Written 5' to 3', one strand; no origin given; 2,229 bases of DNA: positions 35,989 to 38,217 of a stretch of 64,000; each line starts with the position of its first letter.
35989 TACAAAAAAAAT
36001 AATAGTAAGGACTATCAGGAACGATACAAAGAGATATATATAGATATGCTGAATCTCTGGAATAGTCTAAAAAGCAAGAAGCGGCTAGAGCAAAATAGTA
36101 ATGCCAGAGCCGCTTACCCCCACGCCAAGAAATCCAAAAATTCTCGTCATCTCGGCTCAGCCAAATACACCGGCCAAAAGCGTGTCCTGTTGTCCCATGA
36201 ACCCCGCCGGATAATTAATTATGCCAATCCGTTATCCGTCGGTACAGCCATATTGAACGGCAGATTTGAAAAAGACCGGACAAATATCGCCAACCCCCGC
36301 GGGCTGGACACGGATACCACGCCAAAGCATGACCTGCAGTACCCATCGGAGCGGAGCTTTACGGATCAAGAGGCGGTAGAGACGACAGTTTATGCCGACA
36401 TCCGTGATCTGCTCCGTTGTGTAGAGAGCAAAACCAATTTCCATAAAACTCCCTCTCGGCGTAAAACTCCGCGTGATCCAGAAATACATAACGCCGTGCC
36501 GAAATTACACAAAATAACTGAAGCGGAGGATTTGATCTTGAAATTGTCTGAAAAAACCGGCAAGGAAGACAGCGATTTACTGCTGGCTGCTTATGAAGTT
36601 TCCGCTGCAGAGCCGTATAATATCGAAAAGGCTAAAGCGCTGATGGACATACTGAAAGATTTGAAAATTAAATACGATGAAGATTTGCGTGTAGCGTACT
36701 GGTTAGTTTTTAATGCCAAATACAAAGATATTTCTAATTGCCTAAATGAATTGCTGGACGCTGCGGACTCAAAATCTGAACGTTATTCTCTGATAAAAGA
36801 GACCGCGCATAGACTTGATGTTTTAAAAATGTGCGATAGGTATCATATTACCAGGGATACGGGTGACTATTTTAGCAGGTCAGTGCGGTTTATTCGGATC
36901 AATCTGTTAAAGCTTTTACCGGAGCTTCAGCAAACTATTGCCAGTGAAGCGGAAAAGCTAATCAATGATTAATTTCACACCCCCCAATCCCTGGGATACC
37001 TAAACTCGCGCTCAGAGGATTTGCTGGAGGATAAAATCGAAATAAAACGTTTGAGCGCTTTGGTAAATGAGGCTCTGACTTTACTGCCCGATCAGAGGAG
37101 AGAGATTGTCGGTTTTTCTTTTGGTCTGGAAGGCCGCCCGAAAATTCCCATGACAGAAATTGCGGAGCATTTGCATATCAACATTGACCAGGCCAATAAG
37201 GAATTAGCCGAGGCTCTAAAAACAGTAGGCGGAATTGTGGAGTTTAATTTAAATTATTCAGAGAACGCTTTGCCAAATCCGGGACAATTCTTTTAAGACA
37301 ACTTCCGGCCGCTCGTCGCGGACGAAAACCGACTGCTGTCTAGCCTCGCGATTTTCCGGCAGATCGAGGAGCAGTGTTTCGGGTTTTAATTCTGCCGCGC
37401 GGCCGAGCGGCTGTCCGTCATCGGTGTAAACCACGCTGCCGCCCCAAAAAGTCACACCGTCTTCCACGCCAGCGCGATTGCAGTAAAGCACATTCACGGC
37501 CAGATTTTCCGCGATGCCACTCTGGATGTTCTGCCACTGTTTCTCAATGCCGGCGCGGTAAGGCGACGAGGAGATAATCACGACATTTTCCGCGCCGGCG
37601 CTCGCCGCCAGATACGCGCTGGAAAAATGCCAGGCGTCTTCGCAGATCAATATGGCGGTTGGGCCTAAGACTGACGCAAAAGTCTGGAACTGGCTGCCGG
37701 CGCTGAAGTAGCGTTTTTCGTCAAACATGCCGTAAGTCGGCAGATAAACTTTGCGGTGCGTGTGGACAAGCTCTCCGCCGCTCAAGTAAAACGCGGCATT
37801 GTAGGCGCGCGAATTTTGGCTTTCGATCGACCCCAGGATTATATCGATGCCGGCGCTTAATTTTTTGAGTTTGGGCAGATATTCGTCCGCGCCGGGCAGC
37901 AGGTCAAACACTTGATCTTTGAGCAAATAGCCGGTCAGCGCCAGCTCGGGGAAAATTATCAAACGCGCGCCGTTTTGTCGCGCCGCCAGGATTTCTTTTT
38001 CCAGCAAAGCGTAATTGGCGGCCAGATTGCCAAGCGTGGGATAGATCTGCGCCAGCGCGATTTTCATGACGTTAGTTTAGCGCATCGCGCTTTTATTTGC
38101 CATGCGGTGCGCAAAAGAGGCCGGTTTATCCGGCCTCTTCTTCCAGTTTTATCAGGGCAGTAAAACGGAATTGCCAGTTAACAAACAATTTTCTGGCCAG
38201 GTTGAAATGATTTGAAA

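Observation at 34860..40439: Two repeat-protein paralogs share the 5' leader and first 25 codons but carry unrelated repeat bodies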

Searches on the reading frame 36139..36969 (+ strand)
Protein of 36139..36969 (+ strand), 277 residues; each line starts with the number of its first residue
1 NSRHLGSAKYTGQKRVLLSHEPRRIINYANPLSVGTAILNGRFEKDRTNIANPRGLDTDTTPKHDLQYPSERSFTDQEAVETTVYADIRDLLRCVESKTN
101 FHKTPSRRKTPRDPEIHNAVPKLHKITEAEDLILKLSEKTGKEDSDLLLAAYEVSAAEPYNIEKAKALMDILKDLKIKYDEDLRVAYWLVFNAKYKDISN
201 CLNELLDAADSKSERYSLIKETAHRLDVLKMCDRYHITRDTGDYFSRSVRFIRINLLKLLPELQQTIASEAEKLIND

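Call 44: find_homologous_proteins(query=A2, max_evalue=0.01)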
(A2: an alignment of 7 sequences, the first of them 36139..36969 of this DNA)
Query A2 (7 sequences) (277 aa, profile of the alignment): 7 proteins with E <= 0.01 among 8000 candidates.
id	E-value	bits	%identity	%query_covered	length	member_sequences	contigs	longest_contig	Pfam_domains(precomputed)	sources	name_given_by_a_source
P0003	1.7e-128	446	67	98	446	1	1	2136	PF23156.2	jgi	jgi:hypothetical protein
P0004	2.8e-128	445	52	99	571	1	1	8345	PF09058.16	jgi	jgi:hypothetical protein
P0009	1.3e-120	420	66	99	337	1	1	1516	-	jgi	jgi:hypothetical protein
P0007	2.4e-111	390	30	65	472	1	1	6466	-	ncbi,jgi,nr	ncbi:MAG: hypothetical protein LBL50_00635 [Candidatus Margulisbacteria bacterium]|jgi:hypothetical 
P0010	3.1e-104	366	60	99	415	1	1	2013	-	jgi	jgi:hypothetical protein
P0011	2.4e-89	318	31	51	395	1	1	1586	-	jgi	jgi:hypothetical protein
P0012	1.6e-75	272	20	51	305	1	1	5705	-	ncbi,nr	ncbi:MAG: hypothetical protein LBJ25_07075, partial [Candidatus Margulisbacteria bacterium]|nr:hypot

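Call 63: search_protein_representatives(alignment_id=A2)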
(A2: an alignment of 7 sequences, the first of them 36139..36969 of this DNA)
Query: 7 sequences, 289 profile positions. Proteins with E-value up to 0.001 (for the whole library): 26; up to 1e-10: 21; up to 1e-30: 15. The best 26 are listed.
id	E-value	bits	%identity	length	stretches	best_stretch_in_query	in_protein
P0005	3.8e-132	456.4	-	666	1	1-288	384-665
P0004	8.9e-129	445.3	-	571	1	1-286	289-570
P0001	1.8e-128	444.3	-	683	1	1-288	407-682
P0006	3.3e-125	433.6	-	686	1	2-288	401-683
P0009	4.1e-121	420.2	-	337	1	2-288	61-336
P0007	7.6e-112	389.8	-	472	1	1-289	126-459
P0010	9.8e-105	366.4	-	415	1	2-287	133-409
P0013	1.2e-70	254.5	-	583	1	1-287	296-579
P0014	2.9e-57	210.6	-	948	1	8-288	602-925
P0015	6.3e-56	206.3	-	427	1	1-231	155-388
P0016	2.1e-49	184.9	-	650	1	6-287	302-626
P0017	1.5e-48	182.0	-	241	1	41-288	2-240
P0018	1.8e-47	178.5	-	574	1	2-231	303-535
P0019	2.1e-47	178.3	-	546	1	2-287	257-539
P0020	1.9e-42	162.0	-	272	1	79-288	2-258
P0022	1.8e-29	119.4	-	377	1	3-286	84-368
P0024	3.6e-18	82.3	-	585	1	5-287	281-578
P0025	4.9e-18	81.9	-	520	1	2-287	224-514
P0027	9.4e-09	51.4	-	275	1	98-288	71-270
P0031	9.7e-06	41.5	-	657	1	81-287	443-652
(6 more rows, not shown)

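Call 66: search_protein_families(library=pfam, proteins=[P0013, P0025, P0019, P0018, P0024, P0027, P0022, P0031], max_evalue=0.01)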
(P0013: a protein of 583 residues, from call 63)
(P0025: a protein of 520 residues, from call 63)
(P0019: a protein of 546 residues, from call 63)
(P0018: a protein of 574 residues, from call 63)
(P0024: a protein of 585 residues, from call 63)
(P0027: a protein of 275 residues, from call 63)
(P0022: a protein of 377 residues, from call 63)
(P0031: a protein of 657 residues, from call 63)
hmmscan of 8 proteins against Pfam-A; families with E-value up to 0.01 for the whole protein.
P0013 (583 aa): 1 family
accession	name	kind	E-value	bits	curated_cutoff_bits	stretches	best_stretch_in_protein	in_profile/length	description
PF03457.19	HA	-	5.7e-08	33.4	28.4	1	26-82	7-63/64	Helicase associated domain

P0025 (520 aa): 1 family
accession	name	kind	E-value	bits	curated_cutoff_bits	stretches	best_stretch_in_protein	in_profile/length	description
PF03457.19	HA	-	4.1e-16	59.5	28.4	1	19-75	7-64/64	Helicase associated domain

P0019 (546 aa): 0 families

P0018 (574 aa): 1 family
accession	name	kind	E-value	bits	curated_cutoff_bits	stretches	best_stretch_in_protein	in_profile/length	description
PF08631.16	SPO22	-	0.0064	16.4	27.5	0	451-532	86-170/274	Meiosis protein SPO22/ZIP4 like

P0024 (585 aa): 2 families
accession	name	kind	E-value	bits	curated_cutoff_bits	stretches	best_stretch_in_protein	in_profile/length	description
PF24980.1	LSU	-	0.0071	16.8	30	0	167-182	16-31/53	Response to Low Sulfur (LSU) family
PF05135.19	Phage_connect_1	-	0.0099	16.7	21.2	0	350-387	15-50/101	Phage gp6-like head-tail connector protein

P0027 (275 aa): 0 families

P0022 (377 aa): 0 families

P0031 (657 aa): 0 families

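Call 76: search_protein_families(library=ncbifam, proteins=[P0025], max_evalue=1)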
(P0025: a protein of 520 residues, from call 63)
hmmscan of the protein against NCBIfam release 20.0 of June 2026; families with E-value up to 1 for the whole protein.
P0025 (520 aa): 2 families
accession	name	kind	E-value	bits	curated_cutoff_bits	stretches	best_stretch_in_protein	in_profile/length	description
NF002338.0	PRK01294.1-6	equivalog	0.029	13.6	728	1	342-443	185-280/353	lipase secretion chaperone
NF041051.1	SelTWH_Campy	equivalog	0.25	11.6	88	0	162-180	49-67/70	SelT/SelW/SelH family (seleno)protein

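Call 77: search_solved_structures(query=A2, max_evalue=10)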
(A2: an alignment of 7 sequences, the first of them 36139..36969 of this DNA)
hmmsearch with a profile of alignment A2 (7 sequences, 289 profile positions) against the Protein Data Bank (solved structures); distinct sequences matched with E-value up to 10: 0.

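Call 78: search_protein_families(library=padloc, proteins=[P0025, P0013], max_evalue=0.1)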
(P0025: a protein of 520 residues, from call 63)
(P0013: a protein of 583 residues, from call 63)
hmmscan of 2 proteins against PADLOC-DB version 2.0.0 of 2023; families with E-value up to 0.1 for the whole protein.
P0025 (520 aa): 1 family
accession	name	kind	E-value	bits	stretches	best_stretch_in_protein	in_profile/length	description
PDLC03885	NsnC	-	0.017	12.9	0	114-151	80-117/255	-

P0013 (583 aa): 2 families
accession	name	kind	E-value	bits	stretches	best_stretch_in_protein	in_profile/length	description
PDLC00619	ZorC1|ZorC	-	0.028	11.2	0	159-197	209-247/437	EH signature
PDLC04161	HEC-07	-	0.032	11.1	0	226-274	382-428/553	-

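Call 79: search_protein_families(library=phrogs, proteins=[P0025, P0013], max_evalue=0.1)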
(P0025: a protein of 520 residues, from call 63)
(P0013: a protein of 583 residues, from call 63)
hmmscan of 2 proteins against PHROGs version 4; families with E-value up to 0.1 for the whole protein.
P0025 (520 aa): 1 family
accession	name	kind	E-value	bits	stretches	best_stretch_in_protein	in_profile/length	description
phrog_21699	-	unknown function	0.05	14.6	0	134-153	60-78/154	-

P0013 (583 aa): 2 families
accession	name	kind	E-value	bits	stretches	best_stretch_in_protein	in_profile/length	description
phrog_25331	-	unknown function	0.021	14.4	1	22-126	88-174/623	-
phrog_32923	-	unknown function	0.089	13.5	0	143-156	4-17/56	-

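Call 92: search_solved_structures(query=P0025, max_evalue=10, show_alignments=1)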
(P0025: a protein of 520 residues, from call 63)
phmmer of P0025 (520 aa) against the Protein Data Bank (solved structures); distinct sequences matched with E-value up to 10: 3.
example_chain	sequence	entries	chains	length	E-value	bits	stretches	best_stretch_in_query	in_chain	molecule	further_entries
1u5d_A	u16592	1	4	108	0.27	13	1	91-164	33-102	Src Kinase-associated Phosphoprotein of 55 kDa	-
6tb4_A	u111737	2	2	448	0.29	12.9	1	333-387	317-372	Transcriptional coactivator HFI1/ADA1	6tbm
9cr4_A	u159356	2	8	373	2.2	10.1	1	453-512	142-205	NAD kinase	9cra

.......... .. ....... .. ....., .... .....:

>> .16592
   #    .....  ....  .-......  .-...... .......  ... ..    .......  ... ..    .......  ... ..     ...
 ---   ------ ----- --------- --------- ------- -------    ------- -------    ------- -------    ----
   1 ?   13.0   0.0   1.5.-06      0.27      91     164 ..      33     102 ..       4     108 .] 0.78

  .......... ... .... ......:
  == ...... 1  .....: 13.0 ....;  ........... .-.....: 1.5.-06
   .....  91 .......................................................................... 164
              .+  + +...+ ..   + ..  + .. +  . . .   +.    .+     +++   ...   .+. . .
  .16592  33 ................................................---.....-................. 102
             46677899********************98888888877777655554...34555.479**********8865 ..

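Call 106: list_cluster_members(proteins=[P0013, P0015, P0016, P0018, P0019, P0022, P0024, P0025, P0027, P0031])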
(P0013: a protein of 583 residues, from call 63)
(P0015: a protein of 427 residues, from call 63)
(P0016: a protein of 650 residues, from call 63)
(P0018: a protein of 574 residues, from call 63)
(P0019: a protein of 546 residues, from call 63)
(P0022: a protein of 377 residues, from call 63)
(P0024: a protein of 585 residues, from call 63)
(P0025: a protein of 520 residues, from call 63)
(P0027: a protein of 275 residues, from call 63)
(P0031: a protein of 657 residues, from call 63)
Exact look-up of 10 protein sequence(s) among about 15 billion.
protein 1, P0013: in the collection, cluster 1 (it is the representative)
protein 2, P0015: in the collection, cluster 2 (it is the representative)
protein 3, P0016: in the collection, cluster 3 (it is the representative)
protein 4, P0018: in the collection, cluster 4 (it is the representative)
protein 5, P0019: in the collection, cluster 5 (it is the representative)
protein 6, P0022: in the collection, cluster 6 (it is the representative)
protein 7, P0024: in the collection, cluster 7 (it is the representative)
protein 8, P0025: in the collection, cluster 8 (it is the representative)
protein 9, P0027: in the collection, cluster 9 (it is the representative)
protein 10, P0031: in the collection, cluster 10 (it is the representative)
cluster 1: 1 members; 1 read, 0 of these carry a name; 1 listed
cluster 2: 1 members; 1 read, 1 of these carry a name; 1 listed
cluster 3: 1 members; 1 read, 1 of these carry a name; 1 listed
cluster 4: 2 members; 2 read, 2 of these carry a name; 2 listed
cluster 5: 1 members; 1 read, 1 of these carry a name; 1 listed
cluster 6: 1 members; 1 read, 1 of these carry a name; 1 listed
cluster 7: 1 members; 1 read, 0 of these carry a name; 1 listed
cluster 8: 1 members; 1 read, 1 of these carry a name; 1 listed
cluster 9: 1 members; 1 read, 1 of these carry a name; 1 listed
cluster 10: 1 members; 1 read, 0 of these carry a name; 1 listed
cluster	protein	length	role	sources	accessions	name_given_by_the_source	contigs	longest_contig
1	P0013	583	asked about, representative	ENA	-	-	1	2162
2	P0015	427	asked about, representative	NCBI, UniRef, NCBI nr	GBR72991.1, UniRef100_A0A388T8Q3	hypothetical protein NO1_0447 [Candidatus Termititenax aidoneus] | Uncharacterized protein n=1 Tax=Termititenax aidoneus TaxID=2218524 RepID=A0A388T8Q3_TERA1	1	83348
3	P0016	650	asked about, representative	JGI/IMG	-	hypothetical protein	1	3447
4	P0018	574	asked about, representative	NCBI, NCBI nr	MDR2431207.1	MAG: hypothetical protein LBD99_03010 [Candidatus Margulisbacteria bacterium] | hypothetical protein [Candidatus Margulisiibacteriota bacterium]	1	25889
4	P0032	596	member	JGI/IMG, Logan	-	hypothetical protein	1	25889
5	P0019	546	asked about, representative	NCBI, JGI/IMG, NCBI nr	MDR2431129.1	MAG: hypothetical protein LBD99_02605 [Candidatus Margulisbacteria bacterium] | hypothetical protein | hypothetical protein [Candidatus Margulisiibacteriota bacterium]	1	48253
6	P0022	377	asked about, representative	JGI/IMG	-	hypothetical protein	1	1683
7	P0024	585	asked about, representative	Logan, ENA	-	-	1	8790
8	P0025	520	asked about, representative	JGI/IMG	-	hypothetical protein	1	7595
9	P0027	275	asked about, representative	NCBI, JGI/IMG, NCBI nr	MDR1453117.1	MAG: hypothetical protein LBJ25_03985 [Candidatus Margulisbacteria bacterium] | hypothetical protein | hypothetical protein [Candidatus Margulisiibacteriota bacterium]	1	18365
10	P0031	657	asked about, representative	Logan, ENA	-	-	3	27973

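Call 109: find_encoding_contigs(protein=P0015, flank=3000, max_places=2)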
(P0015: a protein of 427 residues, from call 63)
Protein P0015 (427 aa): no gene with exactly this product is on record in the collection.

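Call 111: find_related_loci(query=A2, collection=viral_contigs, flank=5000)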
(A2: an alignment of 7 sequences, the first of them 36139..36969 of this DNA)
Query A2 (277 aa) in viral_contigs; peptide patterns used: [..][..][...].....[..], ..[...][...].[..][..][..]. (x = any residue, [..] = any of these).
106 stretches matched a pattern, but none encodes a relative of the query by tblastn (E <= 1e-3).

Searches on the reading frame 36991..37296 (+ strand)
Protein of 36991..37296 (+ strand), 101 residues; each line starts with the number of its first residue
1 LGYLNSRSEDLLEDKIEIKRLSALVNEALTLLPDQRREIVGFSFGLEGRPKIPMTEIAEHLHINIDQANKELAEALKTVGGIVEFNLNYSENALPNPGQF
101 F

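Call 7: search_protein_families(library=pfam, proteins=[window:37021-37296:+], max_evalue=0.1)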
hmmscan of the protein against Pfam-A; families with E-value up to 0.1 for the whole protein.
window:37021-37296:+ (91 aa): 1 family
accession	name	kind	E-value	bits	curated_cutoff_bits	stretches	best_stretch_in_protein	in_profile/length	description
PF08281.18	Sigma70_r4_2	-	0.021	14.9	25.7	0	45-68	30-53/54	Sigma-70, region 4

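Call 72: search_protein_families(library=pfam, proteins=[window:36991-37296:+], max_evalue=1)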
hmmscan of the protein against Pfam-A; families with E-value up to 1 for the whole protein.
window:36991-37296:+ (101 aa): 2 families
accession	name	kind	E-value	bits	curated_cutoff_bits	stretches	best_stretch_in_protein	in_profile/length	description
PF08281.18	Sigma70_r4_2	-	0.029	14.5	25.7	0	55-78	30-53/54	Sigma-70, region 4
PF02186.21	TFIIE_beta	-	0.14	12.8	28.1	1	52-79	19-46/66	TFIIE beta subunit core domain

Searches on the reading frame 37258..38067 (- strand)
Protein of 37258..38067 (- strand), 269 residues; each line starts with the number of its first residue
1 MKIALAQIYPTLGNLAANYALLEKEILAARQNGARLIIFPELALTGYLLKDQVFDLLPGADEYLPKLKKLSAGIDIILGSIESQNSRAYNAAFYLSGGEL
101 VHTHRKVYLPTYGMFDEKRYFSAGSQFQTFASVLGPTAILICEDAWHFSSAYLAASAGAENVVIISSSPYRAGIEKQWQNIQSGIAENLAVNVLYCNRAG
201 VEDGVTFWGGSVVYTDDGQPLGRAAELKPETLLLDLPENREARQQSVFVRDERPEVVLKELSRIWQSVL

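Call 7: search_protein_families(library=pfam, proteins=[window:37258-38067:-], max_evalue=0.1)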
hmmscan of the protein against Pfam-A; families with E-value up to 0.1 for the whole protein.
window:37258-38067:- (269 aa): 1 family
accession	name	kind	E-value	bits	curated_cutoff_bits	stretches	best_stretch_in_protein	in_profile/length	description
PF00795.27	CN_hydrolase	-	1.4e-30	106.9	23.2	1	2-237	1-247/256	Carbon-nitrogen hydrolase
